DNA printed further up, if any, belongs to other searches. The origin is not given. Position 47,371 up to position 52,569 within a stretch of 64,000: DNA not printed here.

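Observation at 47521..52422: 1633-aa fusion of an active Ser/Thr kinase, STAND NTPase, TPR and GAF with a complete sigma-54 activator (AAA+ GAFTGA plus HTH)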

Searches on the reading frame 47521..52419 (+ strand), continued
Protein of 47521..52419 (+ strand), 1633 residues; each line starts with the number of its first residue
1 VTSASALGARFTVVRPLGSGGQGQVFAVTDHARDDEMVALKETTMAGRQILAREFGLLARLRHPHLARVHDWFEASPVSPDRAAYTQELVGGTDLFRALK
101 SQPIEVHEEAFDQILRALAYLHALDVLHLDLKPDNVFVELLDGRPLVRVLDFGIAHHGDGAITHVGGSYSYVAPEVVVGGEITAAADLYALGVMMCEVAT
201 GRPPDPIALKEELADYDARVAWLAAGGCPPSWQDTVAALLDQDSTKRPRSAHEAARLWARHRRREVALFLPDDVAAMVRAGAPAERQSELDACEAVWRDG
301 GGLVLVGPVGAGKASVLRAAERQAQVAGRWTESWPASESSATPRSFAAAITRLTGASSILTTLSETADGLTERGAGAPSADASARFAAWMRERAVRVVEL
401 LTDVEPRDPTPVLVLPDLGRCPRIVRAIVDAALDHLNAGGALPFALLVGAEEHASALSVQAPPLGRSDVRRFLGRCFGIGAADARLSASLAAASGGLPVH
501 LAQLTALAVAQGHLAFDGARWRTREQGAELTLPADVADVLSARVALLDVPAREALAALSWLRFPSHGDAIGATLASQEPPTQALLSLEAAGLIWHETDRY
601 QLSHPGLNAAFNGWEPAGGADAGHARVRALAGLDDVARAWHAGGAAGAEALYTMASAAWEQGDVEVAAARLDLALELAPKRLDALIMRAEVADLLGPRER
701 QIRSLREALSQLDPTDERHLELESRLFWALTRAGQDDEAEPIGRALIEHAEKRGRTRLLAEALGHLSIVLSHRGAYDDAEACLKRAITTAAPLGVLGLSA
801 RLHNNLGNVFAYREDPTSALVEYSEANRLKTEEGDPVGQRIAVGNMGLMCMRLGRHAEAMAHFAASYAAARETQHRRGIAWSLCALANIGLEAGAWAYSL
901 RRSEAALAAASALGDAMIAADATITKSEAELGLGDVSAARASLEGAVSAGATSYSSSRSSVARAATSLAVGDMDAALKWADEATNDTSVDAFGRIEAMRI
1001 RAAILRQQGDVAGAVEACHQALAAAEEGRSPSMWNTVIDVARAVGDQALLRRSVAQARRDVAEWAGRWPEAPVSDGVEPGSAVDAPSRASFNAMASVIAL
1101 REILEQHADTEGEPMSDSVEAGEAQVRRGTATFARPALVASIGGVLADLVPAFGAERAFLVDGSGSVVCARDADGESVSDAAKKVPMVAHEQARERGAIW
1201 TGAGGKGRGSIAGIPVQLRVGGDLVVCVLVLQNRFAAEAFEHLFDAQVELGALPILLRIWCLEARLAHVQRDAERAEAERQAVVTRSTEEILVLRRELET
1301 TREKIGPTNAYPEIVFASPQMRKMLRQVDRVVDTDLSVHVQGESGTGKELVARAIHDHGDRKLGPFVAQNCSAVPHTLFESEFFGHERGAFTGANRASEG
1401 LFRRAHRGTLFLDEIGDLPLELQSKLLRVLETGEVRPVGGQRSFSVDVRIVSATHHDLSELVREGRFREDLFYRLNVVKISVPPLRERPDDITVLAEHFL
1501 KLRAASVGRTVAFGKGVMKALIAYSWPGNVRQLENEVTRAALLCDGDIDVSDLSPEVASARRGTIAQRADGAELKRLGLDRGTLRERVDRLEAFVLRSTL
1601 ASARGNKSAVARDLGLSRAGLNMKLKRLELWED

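Call 8: find_homologous_proteins(query=window:47521-52419:+, max_evalue=1e-10)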
Query window:47521-52419:+ (1633 aa): 518 proteins with E <= 1e-10 among 8000 candidates; the best 120 are listed.
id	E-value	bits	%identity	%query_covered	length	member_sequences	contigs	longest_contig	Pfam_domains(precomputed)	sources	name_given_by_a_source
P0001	0.0e+0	3483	100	98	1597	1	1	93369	PF13428.13,PF14532.13,PF13191.13,PF07714.24,PF00069.32,PF00158.33,PF17874.8,PF25601.2,PF02954.26,PF00515.35,PF13424.13,PF07719.24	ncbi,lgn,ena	-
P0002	0.0e+0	1551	52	99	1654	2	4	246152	PF07714.24,PF00069.32,PF00158.33,PF25601.2,PF02954.26,PF13424.13,PF13401.13,PF14532.13,PF07728.21,PF13191.13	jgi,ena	-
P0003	0.0e+0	1486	58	37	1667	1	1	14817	PF00004.36,PF13401.13,PF14532.13,PF07728.21,PF13191.13,PF06293.21,PF07714.24,PF00069.32,PF00158.33,PF17874.8,PF25601.2,PF02954.26,PF13424.13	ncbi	-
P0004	0.0e+0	1442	50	99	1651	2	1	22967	PF07714.24,PF00069.32,PF00158.33,PF17874.8,PF25601.2,PF02954.26,PF13424.13,PF14532.13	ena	-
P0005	0.0e+0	1419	49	100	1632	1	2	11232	PF07714.24,PF00069.32,PF00158.33,PF07724.21,PF25601.2,PF02954.26,PF00515.35,PF13424.13,PF14532.13,PF07719.24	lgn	-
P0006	0.0e+0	1363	49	99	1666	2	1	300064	PF07714.24,PF00069.32,PF00158.33,PF25601.2,PF02954.26,PF00515.35,PF13424.13,PF14532.13,PF07719.24,PF13374.13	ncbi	-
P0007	0.0e+0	1326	48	98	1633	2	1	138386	PF13176.13,PF14532.13,PF07728.21,PF13191.13,PF07714.24,PF00069.32,PF00158.33,PF17874.8,PF25601.2,PF02954.26,PF00515.35,PF13424.13,PF07719.24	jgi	-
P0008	0.0e+0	1278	48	100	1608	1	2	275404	PF25063.1,PF13176.13,PF14532.13,PF07728.21,PF07714.24,PF00069.32,PF00158.33,PF25601.2,PF02954.26,PF00515.35,PF13424.13,PF07719.24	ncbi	ncbi:MAG: sigma 54-interacting transcriptional regulator [Myxococcota bacterium]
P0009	0.0e+0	1222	47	98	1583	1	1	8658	PF07714.24,PF00069.32,PF00158.33,PF17874.8,PF25601.2,PF02954.26,PF13424.13,PF14532.13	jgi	jgi:DNA-binding NtrC family response regulator/tetratricopeptide (TPR) repeat protein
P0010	0.0e+0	1189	42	100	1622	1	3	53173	PF00004.36,PF13401.13,PF14532.13,PF07728.21,PF13191.13,PF07714.24,PF00069.32,PF01695.24,PF25201.1,PF00158.33,PF07724.21,PF17874.8,PF25601.2,PF02954.26,PF00515.35,PF00005.34,PF13424.13,PF01078.28,PF07719.24,PF01636.30,PF20720.4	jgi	jgi:DNA-binding NtrC family response regulator/tetratricopeptide (TPR) repeat protein/energy-couplin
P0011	0.0e+0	1185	43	99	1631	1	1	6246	PF07714.24,PF00069.32,PF00158.33,PF25601.2,PF13424.13,PF13432.13,PF00004.36,PF14532.13,PF07728.21,PF07719.24,PF13191.13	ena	-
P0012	0.0e+0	1176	43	100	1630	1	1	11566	PF00004.36,PF13401.13,PF14532.13,PF07728.21,PF13191.13,PF06293.21,PF07714.24,PF00069.32,PF00158.33,PF07724.21,PF17874.8,PF25601.2,PF02954.26,PF00515.35,PF13424.13,PF07719.24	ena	-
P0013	0.0e+0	1170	43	99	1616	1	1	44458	PF07714.24,PF00069.32,PF00158.33,PF25601.2,PF02954.26,PF00515.35,PF13424.13,PF14532.13,PF07719.24,PF13374.13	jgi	jgi:serine/threonine-protein kinase PknK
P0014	0.0e+0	1167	42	100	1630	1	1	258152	PF14532.13,PF07728.21,PF13191.13,PF07714.24,PF00069.32,PF00158.33,PF17874.8,PF25601.2,PF02954.26,PF00515.35,PF13424.13,PF07719.24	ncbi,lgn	ncbi:MAG: sigma 54-interacting transcriptional regulator [Myxococcota bacterium]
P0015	0.0e+0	1157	42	99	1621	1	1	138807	PF00004.36,PF14532.13,PF07728.21,PF13191.13,PF07714.24,PF00069.32,PF00158.33,PF07724.21,PF17874.8,PF25601.2,PF02954.26,PF00515.35,PF13424.13,PF13432.13,PF07719.24,PF01636.30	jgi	jgi:DNA-binding NtrC family response regulator/serine/threonine protein kinase/tetratricopeptide (TP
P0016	0.0e+0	1157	45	89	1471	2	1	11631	PF07714.24,PF00069.32,PF00158.33,PF13424.13,PF14532.13,PF07719.24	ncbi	ncbi:MAG: tetratricopeptide (TPR) repeat protein, partial [Myxococcota bacterium]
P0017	0.0e+0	1121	43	96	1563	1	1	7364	PF00004.36,PF13401.13,PF14532.13,PF07728.21,PF00931.29,PF13191.13,PF07714.24,PF00069.32,PF25201.1,PF00158.33,PF07724.21,PF17874.8,PF25601.2,PF02954.26,PF00515.35,PF13424.13,PF07719.24,PF20720.4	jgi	-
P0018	0.0e+0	1082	43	100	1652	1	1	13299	PF07714.24,PF00069.32,PF00158.33,PF25601.2,PF02954.26,PF00515.35,PF13424.13,PF14532.13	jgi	-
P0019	0.0e+0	1080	44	99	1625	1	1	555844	PF07714.24,PF00069.32,PF00158.33,PF25601.2,PF02954.26,PF13424.13,PF14532.13,PF13191.13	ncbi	-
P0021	1.5e-104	369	44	19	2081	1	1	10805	PF13401.13,PF00990.27,PF14532.13,PF07728.21,PF13374.13,PF07714.24,PF00069.32,PF00158.33,PF17874.8,PF25601.2,PF02954.26,PF00515.35,PF18024.8,PF13424.13,PF13181.13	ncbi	-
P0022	1.2e-103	366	32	53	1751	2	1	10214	PF13185.13,PF13176.13,PF13492.13,PF14532.13,PF07728.21,PF13191.13,PF13374.13,PF07714.24,PF00069.32,PF00158.33,PF17874.8,PF25601.2,PF01590.33,PF02954.26,PF00515.35,PF13424.13,PF13181.13,PF07719.24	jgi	jgi:transcriptional regulator with GAF, ATPase, and Fis domain/tetratricopeptide (TPR) repeat protei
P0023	5.0e-102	360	43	22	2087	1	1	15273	PF13401.13,PF00990.27,PF14532.13,PF07728.21,PF13374.13,PF07714.24,PF00069.32,PF00158.33,PF17874.8,PF25601.2,PF02954.26,PF13424.13,PF13432.13,PF20720.4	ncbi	-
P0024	1.2e-101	359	46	21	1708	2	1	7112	PF12862.14,PF13185.13,PF13176.13,PF13492.13,PF13401.13,PF14532.13,PF07728.21,PF13191.13,PF07714.24,PF00069.32,PF00158.33,PF17874.8,PF25601.2,PF01590.33,PF02954.26,PF00515.35,PF13424.13,PF13181.13,PF07719.24,PF25199.2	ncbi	-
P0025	1.0e-96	343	55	16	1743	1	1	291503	PF07714.24,PF00069.32,PF13185.13,PF00158.33,PF17874.8,PF25601.2,PF13424.13,PF14532.13,PF07728.21,PF01078.28,PF13191.13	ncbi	ncbi:MAG: sigma 54-interacting transcriptional regulator [Myxococcota bacterium]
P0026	2.6e-93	332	44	16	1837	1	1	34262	PF10602.16,PF13185.13,PF13492.13,PF13428.13,PF14532.13,PF07728.21,PF13191.13,PF13374.13,PF14559.13,PF07714.24,PF00069.32,PF00158.33,PF17874.8,PF25601.2,PF01590.33,PF00515.35,PF03109.23,PF13424.13,PF07719.24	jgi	jgi:Nif-specific regulatory protein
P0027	8.5e-89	317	52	20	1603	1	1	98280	PF00069.32,PF13185.13,PF00158.33,PF25601.2,PF01590.33,PF02954.26,PF14532.13,PF07728.21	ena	-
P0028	2.3e-88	315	29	15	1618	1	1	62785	PF13185.13,PF13492.13,PF00004.36,PF14532.13,PF07728.21,PF13191.13,PF07714.24,PF00069.32,PF00158.33,PF17874.8,PF25601.2,PF01590.33,PF02954.26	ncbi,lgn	-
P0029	3.5e-88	315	41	21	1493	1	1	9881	PF07714.24,PF00069.32,PF13185.13,PF00158.33,PF25601.2,PF01590.33,PF02954.26,PF03109.23,PF13424.13,PF14532.13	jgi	jgi:transcriptional regulator with GAF, ATPase, and Fis domain/predicted Ser/Thr protein kinase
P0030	4.2e-88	314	41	24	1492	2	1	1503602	PF13401.13,PF14532.13,PF07728.21,PF13191.13,PF07714.24,PF00069.32,PF00158.33,PF25601.2,PF01590.33,PF02954.26,PF00515.35,PF13181.13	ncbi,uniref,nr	ncbi:sigma 54-interacting transcriptional regulator [Polyangium spumosum]|uniref:sigma 54-interactin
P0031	6.9e-88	314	42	25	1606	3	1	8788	PF13185.13,PF13492.13,PF13401.13,PF14532.13,PF07728.21,PF13191.13,PF07714.24,PF00069.32,PF00158.33,PF17874.8,PF25601.2,PF01590.33,PF02954.26,PF00515.35,PF13424.13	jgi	jgi:serine/threonine-protein kinase PknK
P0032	2.4e-87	312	54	16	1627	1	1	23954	PF07714.24,PF00069.32,PF00158.33,PF25601.2,PF14532.13,PF07728.21,PF13191.13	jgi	jgi:transcriptional regulator with GAF, ATPase, and Fis domain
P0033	3.7e-86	308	45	21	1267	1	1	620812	PF13185.13,PF13492.13,PF14532.13,PF07728.21,PF07714.24,PF00069.32,PF00158.33,PF25601.2,PF01590.33,PF02954.26,PF13424.13,PF07719.24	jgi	jgi:transcriptional regulator with GAF, ATPase, and Fis domain/tetratricopeptide (TPR) repeat protei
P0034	4.9e-86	307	31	49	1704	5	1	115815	PF13185.13,PF13384.13,PF13492.13,PF13401.13,PF14532.13,PF07728.21,PF07714.24,PF00069.32,PF25201.1,PF00158.33,PF25601.2,PF01590.33,PF02954.26,PF03109.23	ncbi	-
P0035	2.0e-85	305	36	12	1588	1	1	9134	PF13185.13,PF13492.13,PF00004.36,PF13401.13,PF14532.13,PF07728.21,PF13191.13,PF00069.32,PF00158.33,PF17874.8,PF25601.2,PF01590.33,PF02954.26,PF00515.35,PF13424.13,PF07719.24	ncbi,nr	ncbi:MAG: sigma 54-interacting transcriptional regulator [Deltaproteobacteria bacterium]|nr:sigma 54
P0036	2.1e-85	305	42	21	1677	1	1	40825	PF13185.13,PF13384.13,PF13492.13,PF00004.36,PF13401.13,PF14532.13,PF07728.21,PF07714.24,PF00069.32,PF00158.33,PF25601.2,PF01590.33,PF02954.26,PF13424.13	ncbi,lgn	-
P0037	3.6e-85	305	45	22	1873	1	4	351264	PF13185.13,PF13401.13,PF14532.13,PF07728.21,PF13191.13,PF07714.24,PF00069.32,PF00158.33,PF25601.2,PF01590.33,PF02954.26,PF13424.13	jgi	jgi:transcriptional regulator with GAF, ATPase, and Fis domain/tetratricopeptide (TPR) repeat protei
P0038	1.5e-84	303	33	50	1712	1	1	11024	PF13185.13,PF13492.13,PF14532.13,PF13191.13,PF07714.24,PF00069.32,PF00158.33,PF17874.8,PF25601.2,PF01590.33,PF02954.26,PF13424.13,PF25199.2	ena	-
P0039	3.9e-84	301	48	22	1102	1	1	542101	PF13185.13,PF00158.33,PF25601.2,PF01590.33,PF02954.26,PF14532.13,PF07728.21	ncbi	ncbi:MAG: sigma 54-interacting transcriptional regulator [Polyangiaceae bacterium]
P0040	4.6e-83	298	44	22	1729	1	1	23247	PF14559.13,PF07714.24,PF00069.32,PF13185.13,PF00158.33,PF25601.2,PF01590.33,PF02954.26,PF13424.13,PF13492.13,PF14532.13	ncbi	-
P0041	8.8e-83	297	45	22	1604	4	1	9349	PF07714.24,PF00069.32,PF00158.33,PF25601.2,PF01590.33,PF02954.26,PF00004.36,PF14532.13,PF07728.21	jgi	jgi:serine/threonine-protein kinase PknK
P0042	4.0e-81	291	41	21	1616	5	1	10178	PF10602.16,PF13185.13,PF13492.13,PF13401.13,PF14532.13,PF07728.21,PF13191.13,PF14559.13,PF07714.24,PF00069.32,PF00158.33,PF17874.8,PF25601.2,PF01590.33,PF02954.26,PF13424.13,PF13432.13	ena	-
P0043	4.2e-81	291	38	25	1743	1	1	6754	PF13185.13,PF13604.13,PF13492.13,PF13401.13,PF14532.13,PF07728.21,PF13191.13,PF13374.13,PF07714.24,PF00069.32,PF00158.33,PF07724.21,PF25601.2,PF01590.33,PF02954.26,PF00515.35,PF13424.13,PF01078.28,PF07719.24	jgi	jgi:Nif-specific regulatory protein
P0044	7.0e-81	290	38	26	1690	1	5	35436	PF13185.13,PF13176.13,PF13492.13,PF00004.36,PF14532.13,PF07728.21,PF13191.13,PF07714.24,PF00069.32,PF00158.33,PF17874.8,PF25601.2,PF01590.33,PF02954.26,PF13424.13,PF13181.13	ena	-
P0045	3.1e-80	288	29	20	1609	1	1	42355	PF13185.13,PF13604.13,PF13492.13,PF00004.36,PF13401.13,PF14532.13,PF07728.21,PF13191.13,PF07714.24,PF00069.32,PF00158.33,PF25601.2,PF01590.33,PF02954.26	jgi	jgi:serine/threonine-protein kinase PknK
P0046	2.3e-79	285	39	29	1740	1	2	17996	PF07714.24,PF00069.32,PF00158.33,PF25601.2,PF01590.33,PF02954.26,PF13492.13,PF14532.13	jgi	jgi:transcriptional regulator with GAF, ATPase, and Fis domain/tRNA A-37 threonylcarbamoyl transfera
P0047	2.9e-79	285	44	22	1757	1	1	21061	PF00069.32,PF13185.13,PF00158.33,PF25601.2,PF01590.33,PF02954.26,PF13492.13,PF14532.13,PF07728.21,PF13191.13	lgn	-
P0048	1.4e-78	283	38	21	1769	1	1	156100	PF13185.13,PF13492.13,PF13401.13,PF14532.13,PF07728.21,PF13191.13,PF13374.13,PF07714.24,PF00069.32,PF00158.33,PF07724.21,PF25601.2,PF01590.33,PF02954.26,PF00515.35,PF13424.13,PF01078.28,PF07719.24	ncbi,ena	-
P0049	9.4e-78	280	30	12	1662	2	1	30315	PF07714.24,PF00069.32,PF13185.13,PF00158.33,PF25601.2,PF01590.33,PF02954.26,PF13492.13,PF14532.13,PF07728.21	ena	-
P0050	1.1e-76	276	40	26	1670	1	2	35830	PF13185.13,PF13492.13,PF00004.36,PF13401.13,PF14532.13,PF07728.21,PF07714.24,PF00069.32,PF00158.33,PF25601.2,PF01590.33,PF02954.26,PF13424.13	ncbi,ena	-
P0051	1.3e-76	276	39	21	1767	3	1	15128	PF13185.13,PF13492.13,PF13401.13,PF14532.13,PF07728.21,PF13191.13,PF07714.24,PF00069.32,PF00158.33,PF07724.21,PF17874.8,PF25601.2,PF01590.33,PF02954.26,PF13424.13,PF01078.28,PF07719.24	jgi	jgi:Nif-specific regulatory protein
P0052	9.1e-76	273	47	18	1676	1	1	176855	PF13185.13,PF13492.13,PF13401.13,PF14532.13,PF07728.21,PF13191.13,PF00069.32,PF00158.33,PF17874.8,PF25601.2,PF01590.33,PF02954.26,PF13424.13,PF25199.2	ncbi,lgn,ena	-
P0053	1.2e-75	273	56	15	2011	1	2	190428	PF00158.33,PF25601.2,PF00515.35,PF13424.13,PF13401.13,PF14532.13,PF07728.21,PF13191.13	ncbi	ncbi:MAG: sigma 54-interacting transcriptional regulator [Planctomycetota bacterium]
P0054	7.6e-75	270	44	21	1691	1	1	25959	PF13185.13,PF13492.13,PF13401.13,PF14532.13,PF07728.21,PF13191.13,PF07714.24,PF00069.32,PF00158.33,PF25601.2,PF01590.33,PF02954.26,PF13424.13,PF01636.30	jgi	jgi:serine/threonine-protein kinase PknK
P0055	2.1e-74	269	42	20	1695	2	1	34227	PF13185.13,PF13492.13,PF00004.36,PF14532.13,PF07728.21,PF13191.13,PF07714.24,PF00069.32,PF00158.33,PF17874.8,PF25601.2,PF01590.33,PF02954.26,PF13424.13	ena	-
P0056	5.3e-74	268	45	20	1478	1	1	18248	PF07714.24,PF00069.32,PF00158.33,PF25601.2,PF02954.26,PF13424.13,PF00004.36,PF14532.13,PF07728.21,PF01078.28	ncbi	ncbi:MAG: sigma 54-interacting transcriptional regulator [Byssovorax sp.]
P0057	6.1e-73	264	45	20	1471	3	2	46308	PF07714.24,PF00069.32,PF00158.33,PF25601.2,PF02954.26,PF13424.13,PF00004.36,PF13401.13,PF14532.13,PF07728.21,PF01078.28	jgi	jgi:transcriptional regulator with AAA-type ATPase domain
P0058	1.2e-70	256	40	22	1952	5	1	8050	PF13185.13,PF13492.13,PF00004.36,PF13401.13,PF14532.13,PF07728.21,PF13191.13,PF08447.19,PF07714.24,PF00069.32,PF25201.1,PF00158.33,PF25601.2,PF01590.33,PF02954.26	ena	-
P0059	2.2e-70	256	48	16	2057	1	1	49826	PF13426.14,PF13185.13,PF13492.13,PF00004.36,PF13401.13,PF14532.13,PF07728.21,PF13191.13,PF08447.19,PF07714.24,PF00069.32,PF00158.33,PF25601.2,PF01590.33,PF08448.17,PF00989.32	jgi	jgi:PAS domain S-box-containing protein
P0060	5.6e-70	254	47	20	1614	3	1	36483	PF00069.32,PF00158.33,PF25601.2,PF01590.33,PF02954.26,PF14532.13,PF07728.21,PF13191.13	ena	-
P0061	8.7e-70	254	42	14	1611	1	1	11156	PF07714.24,PF00069.32,PF00158.33,PF25601.2,PF00515.35,PF13424.13,PF13176.13,PF13401.13,PF14532.13,PF13191.13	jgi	jgi:DNA-binding NtrC family response regulator/tetratricopeptide (TPR) repeat protein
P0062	1.6e-69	253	41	21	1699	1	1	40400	PF06745.20,PF13185.13,PF13555.13,PF13492.13,PF00004.36,PF13401.13,PF14532.13,PF07728.21,PF13191.13,PF07714.24,PF00069.32,PF00158.33,PF25601.2,PF01590.33,PF02954.26,PF13424.13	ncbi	-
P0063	4.8e-69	251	40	22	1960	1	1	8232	PF13185.13,PF13492.13,PF00004.36,PF13401.13,PF14532.13,PF07728.21,PF13191.13,PF08447.19,PF07714.24,PF00069.32,PF00158.33,PF25601.2,PF01590.33,PF02954.26,PF00989.32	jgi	jgi:predicted ATPase/transcriptional regulator with GAF, ATPase, and Fis domain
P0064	6.6e-69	251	43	22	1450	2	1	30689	PF00069.32,PF00158.33,PF25601.2,PF02954.26,PF18024.8,PF14532.13,PF07728.21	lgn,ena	-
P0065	6.6e-69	251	50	15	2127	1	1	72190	PF13426.14,PF13185.13,PF13492.13,PF00004.36,PF13401.13,PF20703.4,PF14532.13,PF07728.21,PF13191.13,PF08447.19,PF07714.24,PF00069.32,PF00158.33,PF25601.2,PF01590.33,PF08448.17,PF00989.32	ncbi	-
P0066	7.1e-69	251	41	21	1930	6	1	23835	PF13185.13,PF13492.13,PF00004.36,PF13401.13,PF14532.13,PF07728.21,PF13191.13,PF08447.19,PF07714.24,PF00069.32,PF00158.33,PF25601.2,PF01590.33,PF01078.28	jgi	jgi:predicted ATPase/transcriptional regulator with GAF, ATPase, and Fis domain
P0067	4.3e-67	245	43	21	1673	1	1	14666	PF13185.13,PF13492.13,PF00004.36,PF13401.13,PF14532.13,PF07728.21,PF13191.13,PF07714.24,PF00069.32,PF00158.33,PF25601.2,PF01590.33,PF02954.26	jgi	jgi:transcriptional regulator with GAF, ATPase, and Fis domain/tetratricopeptide (TPR) repeat protei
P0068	1.6e-66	243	46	16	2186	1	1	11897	PF13426.14,PF13185.13,PF13492.13,PF00004.36,PF13401.13,PF14532.13,PF07728.21,PF13191.13,PF08447.19,PF07714.24,PF00069.32,PF00158.33,PF25601.2,PF01590.33,PF07726.18,PF08448.17,PF00989.32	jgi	jgi:PAS domain S-box-containing protein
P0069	2.7e-65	239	50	19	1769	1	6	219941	PF00069.32,PF00158.33,PF25601.2,PF14532.13,PF07728.21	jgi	jgi:transcriptional regulator with GAF, ATPase, and Fis domain/tRNA A37 threonylcarbamoyladenosine b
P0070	5.8e-65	238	45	20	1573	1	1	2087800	PF07714.24,PF00069.32,PF00158.33,PF25601.2,PF02954.26,PF14532.13,PF07728.21,PF13191.13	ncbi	ncbi:MAG: sigma 54-interacting transcriptional regulator [Sandaracinus sp.]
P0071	2.4e-64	236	46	18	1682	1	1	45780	PF13185.13,PF13492.13,PF13401.13,PF14532.13,PF07728.21,PF13191.13,PF00069.32,PF00158.33,PF25601.2,PF01590.33,PF02954.26,PF13424.13,PF25199.2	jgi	-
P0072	9.1e-64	234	44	20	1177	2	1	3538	PF00158.33,PF25601.2,PF02954.26,PF13424.13,PF00004.36,PF14532.13,PF07728.21,PF01078.28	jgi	jgi:transcriptional regulator with AAA-type ATPase domain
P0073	2.2e-63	232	42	19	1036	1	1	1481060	PF00158.33,PF25601.2,PF02954.26,PF14532.13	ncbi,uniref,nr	ncbi:sigma-54-dependent Fis family transcriptional regulator [Thalassoroseus pseudoceratinae]|uniref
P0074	2.3e-63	232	39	23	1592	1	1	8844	PF00158.33,PF17874.8,PF25601.2,PF00515.35,PF13424.13,PF13401.13,PF14532.13,PF13181.13,PF07719.24,PF13191.13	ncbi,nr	ncbi:MAG: sigma 54-interacting transcriptional regulator, partial [Planctomycetota bacterium]|nr:sig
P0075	2.9e-62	229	47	16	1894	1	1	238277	PF13426.14,PF13185.13,PF13492.13,PF00004.36,PF13401.13,PF14532.13,PF07728.21,PF13191.13,PF25503.1,PF08447.19,PF00158.33,PF25601.2,PF01590.33,PF08448.17,PF00989.32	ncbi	ncbi:MAG: sigma 54-interacting transcriptional regulator [Acidobacteriaceae bacterium]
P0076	2.4e-60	222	39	21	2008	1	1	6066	PF13426.14,PF13185.13,PF13492.13,PF00004.36,PF13401.13,PF14532.13,PF07728.21,PF13191.13,PF25503.1,PF08447.19,PF00069.32,PF00158.33,PF25601.2,PF01590.33,PF08448.17,PF00989.32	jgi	-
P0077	4.0e-60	222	49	14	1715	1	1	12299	PF13185.13,PF13176.13,PF13492.13,PF13401.13,PF14532.13,PF07728.21,PF13191.13,PF14559.13,PF07714.24,PF00069.32,PF00158.33,PF17874.8,PF25601.2,PF01590.33,PF02954.26,PF00515.35,PF13424.13,PF13432.13,PF13181.13,PF07719.24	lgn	-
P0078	1.1e-59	220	37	29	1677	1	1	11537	PF00069.32,PF13185.13,PF00158.33,PF25601.2,PF01590.33,PF13492.13,PF14532.13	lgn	-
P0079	1.1e-58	217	44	19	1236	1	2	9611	PF00158.33,PF25601.2,PF02954.26,PF13424.13,PF14532.13,PF13181.13,PF07728.21,PF07719.24,PF13191.13,PF13556.13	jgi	jgi:DNA-binding NtrC family response regulator/tetratricopeptide (TPR) repeat protein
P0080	1.4e-57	213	56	10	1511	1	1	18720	PF07714.24,PF00069.32,PF13185.13,PF00158.33,PF01590.33,PF00004.36,PF13401.13,PF14532.13,PF07728.21,PF13191.13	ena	-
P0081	2.1e-57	213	35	25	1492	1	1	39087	PF00158.33,PF17874.8,PF25601.2,PF00515.35,PF13424.13,PF14532.13,PF13181.13,PF07728.21,PF07719.24,PF13374.13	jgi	jgi:DNA-binding NtrC family response regulator/tetratricopeptide (TPR) repeat protein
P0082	3.0e-56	209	49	14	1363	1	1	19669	PF00158.33,PF25601.2,PF02954.26,PF00515.35,PF13424.13,PF13401.13,PF14532.13,PF07728.21,PF13191.13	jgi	jgi:transcriptional regulator with GAF, ATPase, and Fis domain/tetratricopeptide (TPR) repeat protei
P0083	1.5e-55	206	43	18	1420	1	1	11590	PF00158.33,PF25601.2,PF02954.26,PF13424.13,PF14532.13,PF07728.21,PF13191.13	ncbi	-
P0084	1.4e-54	203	43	19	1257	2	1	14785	PF00158.33,PF25601.2,PF02954.26,PF14532.13,PF13556.13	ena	-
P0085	2.4e-54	202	43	18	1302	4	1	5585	PF00158.33,PF25601.2,PF02954.26,PF13424.13,PF13401.13,PF14532.13,PF13191.13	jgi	jgi:tetratricopeptide (TPR) repeat protein/KaiC/GvpD/RAD55 family RecA-like ATPase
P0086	5.4e-54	201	42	19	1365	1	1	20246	PF00004.36,PF13401.13,PF14532.13,PF07728.21,PF13191.13,PF00158.33,PF17874.8,PF25601.2,PF02954.26,PF00515.35,PF13424.13,PF13181.13,PF07719.24,PF13556.13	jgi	jgi:transcriptional regulator with AAA-type ATPase domain/tetratricopeptide (TPR) repeat protein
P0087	2.0e-53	199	45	18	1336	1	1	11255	PF13176.13,PF00004.36,PF13401.13,PF13428.13,PF14532.13,PF13191.13,PF13374.13,PF00158.33,PF25601.2,PF02954.26,PF00515.35,PF13424.13,PF13181.13,PF01078.28,PF07719.24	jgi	jgi:tetratricopeptide (TPR) repeat protein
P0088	2.4e-53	199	45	16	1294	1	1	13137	PF00004.36,PF13401.13,PF14532.13,PF07728.21,PF13191.13,PF00158.33,PF25601.2,PF02954.26,PF00515.35,PF05729.19,PF13424.13,PF07719.24,PF13556.13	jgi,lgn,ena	-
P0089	3.1e-53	199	42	19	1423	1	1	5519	PF00158.33,PF25601.2,PF02954.26,PF13424.13,PF13401.13,PF14532.13,PF07728.21,PF13191.13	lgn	-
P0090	1.5e-52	197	42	19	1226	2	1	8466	PF00158.33,PF25601.2,PF02954.26,PF00004.36,PF14532.13,PF07728.21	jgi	jgi:DNA-binding NtrC family response regulator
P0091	1.9e-52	196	42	19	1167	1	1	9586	PF00158.33,PF25601.2,PF02954.26,PF14532.13,PF07728.21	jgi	jgi:transcriptional regulator with AAA-type ATPase domain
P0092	8.9e-52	194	46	15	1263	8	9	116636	PF00158.33,PF25601.2,PF02954.26,PF00004.36,PF14532.13,PF07728.21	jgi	jgi:DNA-binding NtrC family response regulator/tetratricopeptide (TPR) repeat protein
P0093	3.3e-44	169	34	20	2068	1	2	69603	PF07714.24,PF00069.32,PF13185.13,PF00158.33,PF25601.2,PF01590.33,PF03109.23,PF13401.13,PF14532.13,PF07728.21,PF13191.13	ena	-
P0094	6.4e-40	155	38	14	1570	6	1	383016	PF00158.33,PF25601.2,PF14532.13,PF07728.21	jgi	jgi:DNA-binding NtrC family response regulator/HAMP domain-containing protein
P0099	6.2e-31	125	35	19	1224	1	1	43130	PF00158.33,PF17874.8,PF25601.2,PF01590.33,PF02954.26,PF00515.35,PF13424.13,PF14532.13,PF13374.13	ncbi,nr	ncbi:MAG: sigma 54-interacting transcriptional regulator [Planctomycetes bacterium]|nr:sigma 54-inte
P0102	2.5e-30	123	35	19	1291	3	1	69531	PF00158.33,PF17874.8,PF25601.2,PF01590.33,PF02954.26,PF00515.35,PF13424.13,PF14532.13,PF13374.13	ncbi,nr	ncbi:MAG: sigma 54-interacting transcriptional regulator [Planctomycetes bacterium]|nr:sigma 54-inte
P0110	3.1e-29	119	34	12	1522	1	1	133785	PF07714.24,PF00069.32,PF00158.33,PF01590.33,PF13424.13,PF07728.21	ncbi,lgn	-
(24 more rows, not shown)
